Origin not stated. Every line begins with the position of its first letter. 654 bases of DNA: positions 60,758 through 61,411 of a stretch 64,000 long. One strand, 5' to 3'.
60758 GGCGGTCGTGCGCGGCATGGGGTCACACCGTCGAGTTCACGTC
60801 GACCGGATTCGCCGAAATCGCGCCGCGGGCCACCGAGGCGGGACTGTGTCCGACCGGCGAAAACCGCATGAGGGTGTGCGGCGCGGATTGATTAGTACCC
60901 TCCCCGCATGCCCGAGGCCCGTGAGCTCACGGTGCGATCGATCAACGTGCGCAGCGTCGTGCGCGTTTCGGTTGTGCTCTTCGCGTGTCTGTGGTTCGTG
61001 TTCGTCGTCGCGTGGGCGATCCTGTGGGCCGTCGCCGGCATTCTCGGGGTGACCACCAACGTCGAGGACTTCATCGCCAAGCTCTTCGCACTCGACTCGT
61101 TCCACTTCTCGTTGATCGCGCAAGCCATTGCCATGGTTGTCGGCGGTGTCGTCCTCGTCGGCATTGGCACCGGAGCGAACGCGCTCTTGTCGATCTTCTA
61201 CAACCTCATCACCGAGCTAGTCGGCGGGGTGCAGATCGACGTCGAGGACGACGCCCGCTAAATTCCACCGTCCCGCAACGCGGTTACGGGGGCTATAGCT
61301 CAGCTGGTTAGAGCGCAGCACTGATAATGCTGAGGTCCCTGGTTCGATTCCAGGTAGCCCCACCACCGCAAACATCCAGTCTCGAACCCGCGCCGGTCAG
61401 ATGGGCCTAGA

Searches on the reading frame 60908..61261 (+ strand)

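Call 99: search_protein_families(library=pfam, proteins=[window:60908-61261:+], max_evalue=0.0001)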
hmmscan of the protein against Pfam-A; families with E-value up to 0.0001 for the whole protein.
window:60908-61261:+ (117 aa): 1 family
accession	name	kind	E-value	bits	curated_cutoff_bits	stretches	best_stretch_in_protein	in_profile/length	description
PF12089.13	DUF3566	-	1.5e-14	54.8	22.2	1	6-114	5-118/118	Transmembrane domain of unknown function (DUF3566)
